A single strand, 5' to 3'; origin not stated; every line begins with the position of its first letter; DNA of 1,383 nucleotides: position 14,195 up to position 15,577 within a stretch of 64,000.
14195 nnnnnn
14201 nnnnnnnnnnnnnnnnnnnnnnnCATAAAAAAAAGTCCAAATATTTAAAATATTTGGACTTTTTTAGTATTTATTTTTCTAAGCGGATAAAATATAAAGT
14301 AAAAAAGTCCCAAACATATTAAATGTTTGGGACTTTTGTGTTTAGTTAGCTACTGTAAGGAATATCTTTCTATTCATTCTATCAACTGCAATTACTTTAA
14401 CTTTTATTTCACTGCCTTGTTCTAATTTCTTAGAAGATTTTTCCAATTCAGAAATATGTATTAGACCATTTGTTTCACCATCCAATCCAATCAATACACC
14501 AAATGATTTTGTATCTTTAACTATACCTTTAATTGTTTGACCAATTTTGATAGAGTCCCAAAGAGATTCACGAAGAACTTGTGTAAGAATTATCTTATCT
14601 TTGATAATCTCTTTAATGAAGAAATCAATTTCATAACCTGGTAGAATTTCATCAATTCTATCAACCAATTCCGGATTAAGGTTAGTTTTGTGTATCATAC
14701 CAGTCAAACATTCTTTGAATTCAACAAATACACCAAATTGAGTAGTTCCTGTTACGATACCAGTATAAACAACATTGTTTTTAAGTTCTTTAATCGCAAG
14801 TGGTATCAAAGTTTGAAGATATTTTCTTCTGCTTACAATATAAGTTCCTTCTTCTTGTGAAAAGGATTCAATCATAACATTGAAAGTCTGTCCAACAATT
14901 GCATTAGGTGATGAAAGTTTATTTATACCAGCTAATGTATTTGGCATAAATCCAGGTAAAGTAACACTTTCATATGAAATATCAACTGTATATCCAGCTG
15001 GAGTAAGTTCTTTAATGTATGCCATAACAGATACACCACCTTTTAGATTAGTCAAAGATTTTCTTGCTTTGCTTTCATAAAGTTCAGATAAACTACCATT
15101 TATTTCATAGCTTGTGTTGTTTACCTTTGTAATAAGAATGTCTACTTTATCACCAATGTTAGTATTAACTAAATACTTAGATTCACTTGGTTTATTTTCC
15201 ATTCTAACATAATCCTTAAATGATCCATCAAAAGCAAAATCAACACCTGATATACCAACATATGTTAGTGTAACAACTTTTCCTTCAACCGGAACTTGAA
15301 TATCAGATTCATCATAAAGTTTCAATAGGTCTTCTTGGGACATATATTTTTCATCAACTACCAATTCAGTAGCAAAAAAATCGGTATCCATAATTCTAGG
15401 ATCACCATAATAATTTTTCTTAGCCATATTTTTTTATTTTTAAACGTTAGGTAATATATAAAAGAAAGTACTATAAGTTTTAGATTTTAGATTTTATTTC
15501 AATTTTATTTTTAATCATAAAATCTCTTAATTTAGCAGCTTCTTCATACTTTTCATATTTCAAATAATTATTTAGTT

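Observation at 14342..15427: Phage-encoded ribosomal protein S1 homologue at the end of the giant structural-gene operon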

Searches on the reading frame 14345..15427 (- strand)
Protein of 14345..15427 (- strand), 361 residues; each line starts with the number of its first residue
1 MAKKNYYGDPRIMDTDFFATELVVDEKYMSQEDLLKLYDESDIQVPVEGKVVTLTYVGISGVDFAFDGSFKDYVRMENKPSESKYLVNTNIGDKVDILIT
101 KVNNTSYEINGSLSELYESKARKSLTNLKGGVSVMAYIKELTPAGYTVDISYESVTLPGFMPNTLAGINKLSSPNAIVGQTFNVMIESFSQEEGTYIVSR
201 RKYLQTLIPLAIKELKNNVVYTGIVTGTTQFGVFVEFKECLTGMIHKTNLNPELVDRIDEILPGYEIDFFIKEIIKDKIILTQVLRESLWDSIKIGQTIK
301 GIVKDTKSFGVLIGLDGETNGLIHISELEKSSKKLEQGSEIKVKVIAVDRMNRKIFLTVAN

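Call 3: search_protein_families(library=pfam, proteins=[window:14345-15427:-], max_evalue=1)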
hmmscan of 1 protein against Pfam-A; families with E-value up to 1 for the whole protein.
window:14345-15427:- (361 aa): 5 families
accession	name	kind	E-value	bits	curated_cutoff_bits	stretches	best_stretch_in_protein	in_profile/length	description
PF00575.29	S1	-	6.2e-21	75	22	2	294-359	3-73/74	S1 RNA binding domain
PF23459.1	S1_RRP5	-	3.5e-08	34.3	27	1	295-355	3-68/72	RRP5 S1 domain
PF13509.12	S1_2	-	0.00073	20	21.8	1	295-343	1-46/61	S1 domain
PF01109.22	GM_CSF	-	0.027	15.1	20.1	0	92-160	37-106/122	Granulocyte-macrophage colony-stimulating factor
PF01938.26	TRAM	-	0.12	12.7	21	1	89-106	39-55/61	TRAM domain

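Call 4: search_protein_families(library=ncbifam, proteins=[window:14345-15427:-], max_evalue=1)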
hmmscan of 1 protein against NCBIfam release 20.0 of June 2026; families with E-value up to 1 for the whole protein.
window:14345-15427:- (361 aa): 26 families (the best 25 are shown)
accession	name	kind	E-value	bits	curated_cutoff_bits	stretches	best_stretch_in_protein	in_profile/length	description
NF000907.0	PRK00087.1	equivalog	1.6e-31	109.3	624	1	82-358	340-631/671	bifunctional 4-hydroxy-3-methylbut-2-enyl diphosphate reductase/30S ribosomal protein S1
NF004952.0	PRK06299.1-2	equivalog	1.5e-29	102.8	524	1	26-358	25-372/580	30S ribosomal protein S1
NF005208.0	PRK06676.1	equivalog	5.5e-25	88.2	368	1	87-360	62-348/391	30S ribosomal protein S1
TIGR00717.1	rpsA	equivalog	2.6e-24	85.7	577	1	84-359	54-342/516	30S ribosomal protein S1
NF010379.0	PRK13806.1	equivalog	9.1e-24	83.9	648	2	87-262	74-247/491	30S ribosomal protein S1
NF040579.1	S1_dom_CvfD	subfamily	3.4e-19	69.2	117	2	294-358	2-71/113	CvfD/Ygs/GSP13 family RNA-binding post-transcriptional regulator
NF004955.0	PRK06299.1-5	equivalog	1.5e-18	66.4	878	1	29-358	7-352/566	30S ribosomal protein S1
NF004956.0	PRK06299.1-6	equivalog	7.5e-18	64.4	711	3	290-359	452-522/554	30S ribosomal protein S1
NF004953.0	PRK06299.1-3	equivalog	1e-17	63.7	720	1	28-359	26-368/580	30S ribosomal protein S1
NF005973.0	PRK08059.1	equivalog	3.6e-17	62.6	148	2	292-359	4-76/123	S1 domain-containing post-transcriptional regulator GSP13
NF005911.0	PRK07899.1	equivalog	8e-17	61.1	691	1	90-359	81-362/486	30S ribosomal protein S1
NF004954.0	PRK06299.1-4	equivalog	1.1e-16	60.1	727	2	216-359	275-433/560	30S ribosomal protein S1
NF004951.0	PRK06299.1-1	equivalog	2.4e-15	55.9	918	1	34-359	98-433/556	30S ribosomal protein S1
NF008805.1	PRK11824.1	equivalog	6.1e-15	54.6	471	2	287-353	604-675/683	polyribonucleotide nucleotidyltransferase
TIGR03591.1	polynuc_phos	equivalog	5.8e-14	51.5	525.05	2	288-353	611-681/689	polyribonucleotide nucleotidyltransferase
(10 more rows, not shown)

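Call 5: search_protein_families(library=phrogs, proteins=[window:14345-15427:-], max_evalue=1)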
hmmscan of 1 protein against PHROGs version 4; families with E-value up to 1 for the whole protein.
window:14345-15427:- (361 aa): 4 families
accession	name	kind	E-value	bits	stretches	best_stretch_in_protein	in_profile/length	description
phrog_13933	-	DNA, RNA and nucleotide metabolism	0.0056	15.9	0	218-253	595-630/677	nuclease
phrog_8918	-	unknown function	0.029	15.4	1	127-158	42-72/115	-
phrog_1796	-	unknown function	0.18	13.2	1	186-218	32-64/71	-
phrog_21994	-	unknown function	0.35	12.2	0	10-43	17-51/84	-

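Call 8: search_dna_similar(query=window:14345-15427:-, collection=phages, mode=protein, max_rows=30)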
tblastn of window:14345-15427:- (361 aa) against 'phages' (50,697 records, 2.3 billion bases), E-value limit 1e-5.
Records with a match: 26; places in all: 26; records where one place covers at least 80% of the query: 8.
Best place of each record, by identity: 60-80% 1; <60% 25.
By first word of the organism name: Prevotella 15; uncultured 6; Acinetobacter 2; Bacteriophage 1; Escherichia 1; Staphylococcus 1.
By host as written in the record: Prevotella sp. 15; - 9; Escherichia coli O157:H7 ATCC 43895 1; Staphylococcus aureus 1.
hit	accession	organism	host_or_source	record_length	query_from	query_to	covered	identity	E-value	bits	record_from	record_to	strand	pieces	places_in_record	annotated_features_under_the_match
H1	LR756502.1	uncultured phage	metagenomic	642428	31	360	91%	60.7%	2e-108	353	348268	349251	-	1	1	record has no annotation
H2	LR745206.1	uncultured phage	metagenomic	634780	1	356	99%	55.6%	3e-110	359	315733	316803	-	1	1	record has no annotation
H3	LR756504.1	uncultured phage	metagenomic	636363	32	359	91%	41.5%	8e-57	205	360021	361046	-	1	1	record has no annotation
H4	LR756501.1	uncultured phage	metagenomic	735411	48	361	87%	42.0%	6e-60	214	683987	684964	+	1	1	record has no annotation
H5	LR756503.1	uncultured phage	metagenomic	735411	48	361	87%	42.0%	6e-60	214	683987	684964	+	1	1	record has no annotation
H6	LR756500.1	uncultured phage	metagenomic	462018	49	355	85%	31.6%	3e-29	125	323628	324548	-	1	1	record has no annotation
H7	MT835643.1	Bacteriophage sp.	human fecal samples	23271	13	359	96%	25.4%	7e-12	73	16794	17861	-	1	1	record has no annotation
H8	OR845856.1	Escherichia phage ECO95 1-6-1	Escherichia coli O157:H7 ATCC 43895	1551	16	359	95%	24.5%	3e-11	70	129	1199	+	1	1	record has no annotation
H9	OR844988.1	Staphylococcus phage SA 1306 Kay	Staphylococcus aureus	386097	92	359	74%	24.7%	1e-9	66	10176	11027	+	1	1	record has no annotation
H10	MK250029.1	Prevotella phage Lak-C1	Prevotella sp.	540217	115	264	42%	37.3%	2e-20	99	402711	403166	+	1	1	record has no annotation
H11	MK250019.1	Prevotella phage Lak-A2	Prevotella sp.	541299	115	264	42%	37.3%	2e-20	99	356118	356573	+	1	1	record has no annotation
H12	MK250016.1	Prevotella phage Lak-A1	Prevotella sp.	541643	115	264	42%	37.3%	2e-20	99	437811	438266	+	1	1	record has no annotation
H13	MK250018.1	Prevotella phage Lak-A1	Prevotella sp.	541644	115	264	42%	37.3%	2e-20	99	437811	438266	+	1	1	record has no annotation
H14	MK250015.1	Prevotella phage Lak-A1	Prevotella sp.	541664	115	264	42%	37.3%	2e-20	99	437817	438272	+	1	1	record has no annotation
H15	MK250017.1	Prevotella phage Lak-A1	Prevotella sp.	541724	115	264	42%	37.3%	2e-20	99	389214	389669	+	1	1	record has no annotation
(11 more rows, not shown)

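Call 15: find_homologous_proteins(query=window:14345-15427:-, max_evalue=0.00001)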
Query window:14345-15427:- (361 aa): 5041 proteins with E <= 0.00001 among 8000 candidates; the best 120 are listed.
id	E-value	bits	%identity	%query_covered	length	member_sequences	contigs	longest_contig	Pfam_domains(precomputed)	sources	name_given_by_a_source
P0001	2.4e-229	778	100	100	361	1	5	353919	PF00575.30,PF23459.2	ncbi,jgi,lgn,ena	jgi:ribosomal protein S1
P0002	1.5e-159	549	69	100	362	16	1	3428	PF00575.30,PF23459.2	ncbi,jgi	jgi:ribosomal protein S1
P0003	3.5e-157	541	71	100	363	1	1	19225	PF00575.30,PF23459.2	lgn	-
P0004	4.0e-157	541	68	100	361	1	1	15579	PF00575.30,PF23459.2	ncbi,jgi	jgi:small subunit ribosomal protein S1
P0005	2.5e-156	538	67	100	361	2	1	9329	PF00575.30,PF23459.2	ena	-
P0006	3.1e-156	538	69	100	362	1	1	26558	PF21543.4,PF00575.30,PF23459.2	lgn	-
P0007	1.1e-154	533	67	100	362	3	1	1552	PF21543.4,PF00575.30,PF23459.2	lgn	-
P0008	1.6e-154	532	70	99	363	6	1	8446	PF00575.30,PF23459.2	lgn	-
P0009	2.7e-154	532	67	100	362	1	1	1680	PF00575.30,PF23459.2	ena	-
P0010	8.6e-154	530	67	100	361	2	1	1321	PF00575.30,PF23459.2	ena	-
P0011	1.9e-153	529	68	100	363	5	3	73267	PF00575.30,PF23459.2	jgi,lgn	jgi:ribosomal protein S1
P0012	1.9e-153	529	67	100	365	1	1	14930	PF00575.30,PF23459.2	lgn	-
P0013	2.0e-153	529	68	100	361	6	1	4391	PF00575.30,PF23459.2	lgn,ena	-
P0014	3.2e-153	528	67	100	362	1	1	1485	PF00575.30,PF23459.2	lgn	-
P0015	3.5e-152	525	68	99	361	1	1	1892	PF00575.30,PF23459.2,PF13509.13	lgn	-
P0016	6.2e-152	524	65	100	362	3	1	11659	PF00575.30,PF23459.2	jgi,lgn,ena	jgi:small subunit ribosomal protein S1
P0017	1.2e-151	523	67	100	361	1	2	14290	PF21543.4,PF00575.30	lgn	-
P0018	1.7e-151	522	67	100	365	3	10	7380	PF00575.30,PF23459.2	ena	-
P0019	4.2e-151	521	67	100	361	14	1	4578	PF00575.30,PF23459.2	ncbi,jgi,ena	jgi:ribosomal protein S1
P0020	6.6e-151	520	68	100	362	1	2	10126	PF00575.30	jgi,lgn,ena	jgi:ribosomal protein S1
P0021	1.3e-150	519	64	100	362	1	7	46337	PF21543.4,PF00575.30,PF23459.2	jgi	jgi:ribosomal protein S1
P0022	2.5e-150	518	67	100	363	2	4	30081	PF00575.30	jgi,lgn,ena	jgi:ribosomal protein S1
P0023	2.7e-150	518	64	100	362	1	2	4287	PF21543.4,PF00575.30,PF23459.2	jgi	jgi:ribosomal protein S1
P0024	3.4e-150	518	67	100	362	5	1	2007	PF00575.30,PF23459.2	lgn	-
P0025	6.5e-150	517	67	100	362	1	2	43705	PF00575.30,PF23459.2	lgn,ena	-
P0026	9.3e-150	517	67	99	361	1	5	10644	PF00575.30,PF23459.2,PF13509.13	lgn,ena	-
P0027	1.1e-149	516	65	98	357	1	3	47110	PF21543.4,PF00575.30,PF23459.2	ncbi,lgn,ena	-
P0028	1.4e-149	516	65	100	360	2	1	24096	PF00575.30,PF23459.2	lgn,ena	-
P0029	2.3e-149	515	66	99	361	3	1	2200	PF00575.30,PF23459.2,PF13509.13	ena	-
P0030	2.4e-149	515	64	98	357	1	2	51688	PF21543.4,PF00575.30,PF23459.2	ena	-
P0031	3.5e-149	515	65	100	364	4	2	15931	PF00575.30,PF23459.2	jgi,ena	-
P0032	3.7e-149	515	67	100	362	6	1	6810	PF00575.30,PF23459.2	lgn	-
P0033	4.1e-149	515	65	100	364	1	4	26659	PF00575.30,PF23459.2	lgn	-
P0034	4.6e-149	514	66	100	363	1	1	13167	PF00575.30,PF23459.2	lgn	-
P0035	1.1e-148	513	64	98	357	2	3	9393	PF21543.4,PF00575.30,PF23459.2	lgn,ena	-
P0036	1.5e-148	513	67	100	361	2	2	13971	PF21543.4,PF00575.30,PF23459.2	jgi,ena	jgi:ribosomal protein S1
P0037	4.3e-148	511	64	99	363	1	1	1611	PF00575.30,PF23459.2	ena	-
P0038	4.6e-148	511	65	100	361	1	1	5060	PF00575.30,PF23459.2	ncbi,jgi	jgi:small subunit ribosomal protein S1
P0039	7.4e-148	510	65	100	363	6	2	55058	PF00575.30,PF23459.2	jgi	jgi:ribosomal protein S1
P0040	8.1e-148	510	66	99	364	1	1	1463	PF00575.30,PF23459.2,PF13509.13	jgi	-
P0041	1.3e-147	510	66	100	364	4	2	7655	PF00575.30,PF23459.2,PF13509.13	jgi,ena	jgi:ribosomal protein S1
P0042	2.2e-147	509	65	100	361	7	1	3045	PF00575.30,PF23459.2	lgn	-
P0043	2.5e-147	509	66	100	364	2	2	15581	PF00575.30,PF23459.2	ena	-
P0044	3.0e-147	508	64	98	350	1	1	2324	PF21543.4,PF00575.30,PF23459.2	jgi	jgi:ribosomal protein S1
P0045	1.9e-146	506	65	100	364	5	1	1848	PF00575.30,PF23459.2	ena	-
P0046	5.0e-146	504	65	100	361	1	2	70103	PF00575.30,PF23459.2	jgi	-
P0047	6.3e-146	504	66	99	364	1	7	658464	PF00575.30,PF23459.2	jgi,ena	jgi:ribosomal protein S1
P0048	1.4e-145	503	65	100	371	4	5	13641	PF00575.30,PF23459.2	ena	-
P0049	1.5e-145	503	63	99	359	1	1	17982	PF00575.30,PF23459.2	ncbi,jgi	jgi:ribosomal protein S1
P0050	2.0e-145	502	64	100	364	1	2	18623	PF00575.30,PF23459.2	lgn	-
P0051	4.2e-145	501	65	100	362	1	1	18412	PF00575.30,PF23459.2,PF13509.13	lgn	-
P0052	9.6e-145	500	66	98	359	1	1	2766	PF00575.30,PF23459.2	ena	-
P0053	9.8e-145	500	63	99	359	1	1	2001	PF00575.30,PF23459.2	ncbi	-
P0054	1.8e-144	499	64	100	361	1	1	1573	PF00575.30,PF23459.2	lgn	-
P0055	2.3e-144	499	63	100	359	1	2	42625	PF00575.30,PF23459.2,PF13509.13,PF21710.4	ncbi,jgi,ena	jgi:ribosomal protein S1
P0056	7.1e-144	497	65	100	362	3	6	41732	PF00575.30,PF23459.2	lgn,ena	-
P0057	1.2e-143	497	64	100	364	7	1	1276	PF00575.30,PF23459.2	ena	-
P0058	1.4e-143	496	63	99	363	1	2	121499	PF22708.3,PF00575.30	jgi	jgi:small subunit ribosomal protein S1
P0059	2.8e-143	495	64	99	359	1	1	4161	PF00575.30,PF23459.2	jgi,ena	-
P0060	1.7e-142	493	62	99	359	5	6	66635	PF00575.30,PF23459.2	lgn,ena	-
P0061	3.7e-142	492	61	99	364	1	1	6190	PF00575.30,PF23459.2,PF13509.13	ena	-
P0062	6.1e-142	491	65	100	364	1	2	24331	PF21543.4,PF00575.30,PF23459.2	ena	-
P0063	6.2e-142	491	66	100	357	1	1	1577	PF00575.30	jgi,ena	-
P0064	7.4e-142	491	67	92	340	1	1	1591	PF00575.30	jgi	jgi:ribosomal protein S1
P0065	9.5e-142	490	65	99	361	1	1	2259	PF22708.3,PF00575.30,PF23459.2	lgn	-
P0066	9.9e-142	490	64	99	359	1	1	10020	PF00575.30,PF23459.2,PF13509.13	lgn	-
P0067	1.6e-141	490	63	99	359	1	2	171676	PF00575.30,PF23459.2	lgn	-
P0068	2.0e-141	489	63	99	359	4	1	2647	PF00575.30,PF23459.2,PF13509.13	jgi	-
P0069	2.2e-141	489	65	100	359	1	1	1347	PF00575.30,PF13509.13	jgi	-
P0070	4.8e-141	488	62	100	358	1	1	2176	PF00575.30,PF23459.2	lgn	-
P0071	6.5e-141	488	62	99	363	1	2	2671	PF00575.30,PF23459.2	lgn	-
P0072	1.4e-140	486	62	99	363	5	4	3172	PF00575.30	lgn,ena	-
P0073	1.6e-140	486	63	100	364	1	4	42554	PF21543.4,PF00575.30,PF23459.2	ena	-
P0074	2.1e-140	486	65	96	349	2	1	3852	PF22708.3,PF00575.30,PF23459.2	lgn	-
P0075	4.0e-140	485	61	99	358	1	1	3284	PF00575.30,PF23459.2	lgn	-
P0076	7.4e-140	484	63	99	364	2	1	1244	PF00575.30,PF23459.2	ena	-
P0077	1.2e-139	483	62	100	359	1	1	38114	PF00575.30,PF23459.2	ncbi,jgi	jgi:ribosomal protein S1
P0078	1.1e-138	480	60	99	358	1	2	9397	PF00575.30,PF23459.2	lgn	-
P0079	1.5e-138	480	61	99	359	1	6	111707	PF00575.30,PF23459.2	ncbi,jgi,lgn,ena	jgi:ribosomal protein S1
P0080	1.9e-138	479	61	99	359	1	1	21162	PF00575.30,PF23459.2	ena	-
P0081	2.6e-138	479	60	99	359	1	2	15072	PF00575.30,PF23459.2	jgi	-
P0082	2.8e-138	479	62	99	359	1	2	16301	PF00575.30,PF23459.2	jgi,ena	jgi:ribosomal protein S1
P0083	3.8e-138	478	62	100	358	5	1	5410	PF00575.30,PF23459.2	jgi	-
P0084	3.8e-138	478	62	100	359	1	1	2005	PF00575.30,PF23459.2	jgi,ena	-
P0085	4.4e-138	478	62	98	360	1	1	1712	PF00575.30,PF23459.2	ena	-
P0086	8.4e-138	477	61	99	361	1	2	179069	PF00575.30,PF23459.2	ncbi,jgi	-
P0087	1.4e-137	477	61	100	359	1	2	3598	PF00575.30,PF23459.2,PF13509.13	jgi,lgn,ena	jgi:ribosomal protein S1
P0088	2.8e-137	476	60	99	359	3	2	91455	PF00575.30,PF23459.2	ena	-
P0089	3.9e-137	475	62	99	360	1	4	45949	PF00575.30,PF23459.2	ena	-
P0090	1.2e-136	474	62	99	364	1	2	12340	PF00575.30,PF23459.2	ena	-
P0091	1.4e-136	473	59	99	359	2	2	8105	PF00575.30,PF23459.2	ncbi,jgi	jgi:ribosomal protein S1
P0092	1.4e-136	473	63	100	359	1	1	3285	PF00575.30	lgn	-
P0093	2.0e-136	473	60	99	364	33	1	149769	PF00575.30,PF23459.2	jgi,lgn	jgi:ribosomal protein S1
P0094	2.6e-136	472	61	99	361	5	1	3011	PF00575.30,PF23459.2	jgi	-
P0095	3.4e-136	472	60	99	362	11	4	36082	PF00575.30,PF23459.2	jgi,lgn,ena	jgi:ribosomal protein S1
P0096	4.6e-136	472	62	100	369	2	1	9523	PF00575.30,PF23459.2,PF13509.13,PF21710.4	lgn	-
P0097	7.0e-136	471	68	84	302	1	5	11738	PF21543.4,PF00575.30,PF23459.2,PF13509.13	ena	-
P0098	7.2e-136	471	61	100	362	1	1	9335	PF00575.30,PF23459.2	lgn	-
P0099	9.2e-136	471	60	99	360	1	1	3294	PF00575.30,PF23459.2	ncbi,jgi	jgi:ribosomal protein S1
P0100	9.8e-136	471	61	99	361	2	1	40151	PF00575.30,PF23459.2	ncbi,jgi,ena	jgi:ribosomal protein S1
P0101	1.1e-135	470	60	99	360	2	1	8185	PF00575.30,PF23459.2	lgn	-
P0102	1.1e-135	470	60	100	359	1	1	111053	PF00575.30,PF23459.2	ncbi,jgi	jgi:small subunit ribosomal protein S1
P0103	3.7e-135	469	60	99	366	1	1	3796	PF00575.30,PF23459.2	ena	-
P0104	1.4e-134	467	61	99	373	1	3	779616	PF00575.30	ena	-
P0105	1.6e-134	467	62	99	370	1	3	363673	PF00575.30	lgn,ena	-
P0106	3.2e-134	466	67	90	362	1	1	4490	PF00575.30,PF23459.2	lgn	-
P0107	6.2e-134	465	60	100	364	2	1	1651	PF00575.30,PF23459.2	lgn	-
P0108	6.4e-134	465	61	99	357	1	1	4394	PF00575.30,PF23459.2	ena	-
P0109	6.4e-134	465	61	99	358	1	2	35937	PF00575.30,PF23459.2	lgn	-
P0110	6.5e-134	465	61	99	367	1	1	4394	PF00575.30,PF23459.2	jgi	jgi:ribosomal protein S1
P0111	9.2e-134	464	60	100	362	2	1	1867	PF00575.30,PF23459.2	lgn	-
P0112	1.2e-133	464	61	99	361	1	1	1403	PF00575.30,PF23459.2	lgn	-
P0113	2.0e-133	463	68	91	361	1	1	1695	PF00575.30,PF23459.2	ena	-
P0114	4.0e-133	462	59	99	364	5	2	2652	PF00575.30,PF23459.2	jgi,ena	-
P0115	5.4e-133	462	59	100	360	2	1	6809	PF00575.30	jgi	-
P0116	6.0e-133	461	63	97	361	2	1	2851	PF00575.30,PF23459.2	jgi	jgi:small subunit ribosomal protein S1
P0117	6.7e-133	461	59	99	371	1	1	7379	PF00575.30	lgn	-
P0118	6.8e-133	461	60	99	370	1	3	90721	PF00575.30,PF23459.2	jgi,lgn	jgi:ribosomal protein S1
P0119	9.1e-133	461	65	90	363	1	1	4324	PF00575.30,PF23459.2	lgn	-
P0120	1.1e-132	461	59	100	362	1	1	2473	PF00575.30,PF23459.2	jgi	jgi:ribosomal protein S1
